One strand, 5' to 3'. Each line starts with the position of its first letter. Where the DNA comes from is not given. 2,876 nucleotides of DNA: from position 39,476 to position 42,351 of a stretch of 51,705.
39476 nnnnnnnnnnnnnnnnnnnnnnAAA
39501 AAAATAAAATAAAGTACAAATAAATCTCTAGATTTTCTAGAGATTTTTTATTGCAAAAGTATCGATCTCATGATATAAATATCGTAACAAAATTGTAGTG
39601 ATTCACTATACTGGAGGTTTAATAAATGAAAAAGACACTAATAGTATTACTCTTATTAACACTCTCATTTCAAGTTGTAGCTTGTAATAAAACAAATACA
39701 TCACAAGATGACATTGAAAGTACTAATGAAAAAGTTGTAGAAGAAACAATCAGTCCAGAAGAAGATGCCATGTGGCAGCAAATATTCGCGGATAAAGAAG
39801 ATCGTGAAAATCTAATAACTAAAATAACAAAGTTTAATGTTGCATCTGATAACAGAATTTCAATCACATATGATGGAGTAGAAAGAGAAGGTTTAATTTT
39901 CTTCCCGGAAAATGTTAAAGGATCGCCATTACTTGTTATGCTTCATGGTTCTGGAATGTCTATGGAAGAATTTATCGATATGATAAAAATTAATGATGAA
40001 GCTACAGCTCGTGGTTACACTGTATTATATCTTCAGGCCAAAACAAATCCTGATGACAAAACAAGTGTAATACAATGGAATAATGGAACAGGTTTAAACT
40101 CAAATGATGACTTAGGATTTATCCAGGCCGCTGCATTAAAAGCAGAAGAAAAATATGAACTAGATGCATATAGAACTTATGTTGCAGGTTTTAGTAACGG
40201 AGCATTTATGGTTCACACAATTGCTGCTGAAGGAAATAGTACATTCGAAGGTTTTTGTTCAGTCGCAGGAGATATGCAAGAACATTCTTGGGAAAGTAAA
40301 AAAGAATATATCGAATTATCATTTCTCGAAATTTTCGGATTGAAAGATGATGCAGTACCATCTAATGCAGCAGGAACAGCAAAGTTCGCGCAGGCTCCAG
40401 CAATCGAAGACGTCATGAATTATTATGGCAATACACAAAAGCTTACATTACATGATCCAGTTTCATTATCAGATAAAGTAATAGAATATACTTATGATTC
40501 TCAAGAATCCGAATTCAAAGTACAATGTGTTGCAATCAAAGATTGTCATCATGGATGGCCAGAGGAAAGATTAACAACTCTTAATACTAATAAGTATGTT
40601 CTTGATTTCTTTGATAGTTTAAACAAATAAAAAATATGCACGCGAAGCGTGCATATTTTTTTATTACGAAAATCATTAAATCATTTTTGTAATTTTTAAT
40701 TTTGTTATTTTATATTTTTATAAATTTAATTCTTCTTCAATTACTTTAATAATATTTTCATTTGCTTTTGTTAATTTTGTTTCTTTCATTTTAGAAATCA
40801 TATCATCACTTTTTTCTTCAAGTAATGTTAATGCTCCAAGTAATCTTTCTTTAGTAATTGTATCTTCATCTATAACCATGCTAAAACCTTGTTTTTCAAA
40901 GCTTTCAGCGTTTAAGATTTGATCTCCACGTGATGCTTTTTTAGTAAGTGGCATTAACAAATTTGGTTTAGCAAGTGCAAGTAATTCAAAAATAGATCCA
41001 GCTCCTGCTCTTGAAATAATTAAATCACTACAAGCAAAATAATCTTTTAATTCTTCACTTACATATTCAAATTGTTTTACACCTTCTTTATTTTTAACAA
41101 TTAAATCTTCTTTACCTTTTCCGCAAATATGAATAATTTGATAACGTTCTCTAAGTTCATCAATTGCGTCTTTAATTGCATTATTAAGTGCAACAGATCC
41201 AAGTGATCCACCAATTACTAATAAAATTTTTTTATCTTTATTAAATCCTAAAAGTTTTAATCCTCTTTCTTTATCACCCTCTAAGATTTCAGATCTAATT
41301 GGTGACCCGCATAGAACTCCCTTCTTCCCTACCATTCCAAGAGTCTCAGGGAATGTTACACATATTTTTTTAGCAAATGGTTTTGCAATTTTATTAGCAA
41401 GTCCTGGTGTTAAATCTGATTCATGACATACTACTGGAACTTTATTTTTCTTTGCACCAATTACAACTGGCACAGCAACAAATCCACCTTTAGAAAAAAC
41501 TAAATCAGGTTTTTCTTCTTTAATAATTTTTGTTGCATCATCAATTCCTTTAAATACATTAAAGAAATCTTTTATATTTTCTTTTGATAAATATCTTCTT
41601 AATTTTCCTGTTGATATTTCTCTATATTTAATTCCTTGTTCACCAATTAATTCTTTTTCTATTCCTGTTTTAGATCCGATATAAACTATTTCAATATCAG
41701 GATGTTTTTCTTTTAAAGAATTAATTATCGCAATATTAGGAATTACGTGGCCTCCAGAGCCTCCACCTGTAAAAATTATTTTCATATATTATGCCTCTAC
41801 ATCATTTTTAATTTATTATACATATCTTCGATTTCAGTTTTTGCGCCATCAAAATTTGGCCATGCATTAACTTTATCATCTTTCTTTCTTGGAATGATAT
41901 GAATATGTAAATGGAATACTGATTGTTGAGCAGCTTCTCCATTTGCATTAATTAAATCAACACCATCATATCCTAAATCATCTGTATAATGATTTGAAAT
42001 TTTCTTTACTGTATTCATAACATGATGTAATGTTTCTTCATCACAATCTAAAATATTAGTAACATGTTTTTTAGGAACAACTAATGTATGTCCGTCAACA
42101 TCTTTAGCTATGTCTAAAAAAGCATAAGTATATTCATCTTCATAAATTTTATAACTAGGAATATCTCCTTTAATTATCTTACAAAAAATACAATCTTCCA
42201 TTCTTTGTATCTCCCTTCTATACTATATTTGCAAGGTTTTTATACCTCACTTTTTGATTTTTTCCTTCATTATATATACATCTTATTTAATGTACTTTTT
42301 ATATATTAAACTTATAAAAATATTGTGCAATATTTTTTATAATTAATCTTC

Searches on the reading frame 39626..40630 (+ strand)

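Call 33: search_protein_families(library=pfam, proteins=[window:39626-40630:+], max_evalue=0.001)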
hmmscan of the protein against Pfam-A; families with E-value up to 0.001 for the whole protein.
window:39626-40630:+ (334 aa): 4 families
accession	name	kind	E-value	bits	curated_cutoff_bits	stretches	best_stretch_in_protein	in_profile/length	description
PF10503.15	Esterase_PHB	-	4.7e-07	29.7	23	1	99-208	15-123/219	Esterase PHB depolymerase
PF02230.22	Abhydrolase_2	-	0.00012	22.5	23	1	98-253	12-179/217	Phospholipase/Carboxylesterase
PF20434.5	BD-FAE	-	0.00021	21.3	26.8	0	91-212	3-120/215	BD-FAE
PF00326.27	Peptidase_S9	-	0.00059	19.8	22.6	0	166-228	48-110/213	Prolyl oligopeptidase family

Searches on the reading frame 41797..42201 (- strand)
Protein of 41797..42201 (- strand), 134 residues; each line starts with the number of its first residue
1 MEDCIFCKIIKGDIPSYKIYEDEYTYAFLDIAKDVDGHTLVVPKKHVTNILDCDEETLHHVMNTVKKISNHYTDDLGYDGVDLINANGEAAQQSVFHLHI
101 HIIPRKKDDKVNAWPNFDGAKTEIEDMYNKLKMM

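Call 33: search_protein_families(library=pfam, proteins=[window:41797-42201:-], max_evalue=0.001)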
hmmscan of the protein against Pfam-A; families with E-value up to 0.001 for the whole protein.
window:41797-42201:- (134 aa): 3 families
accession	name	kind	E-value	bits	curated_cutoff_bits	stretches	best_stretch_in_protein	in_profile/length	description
PF01230.28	HIT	-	1.9e-26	93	21.5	1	12-107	2-97/98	HIT domain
PF11969.13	DcpS_C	-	7.6e-16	59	24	1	4-108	2-105/114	Scavenger mRNA decapping enzyme C-term binding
PF04677.20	CwfJ_C_1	-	0.00012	22.3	21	1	25-108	35-112/122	Protein similar to CwfJ C-terminus 1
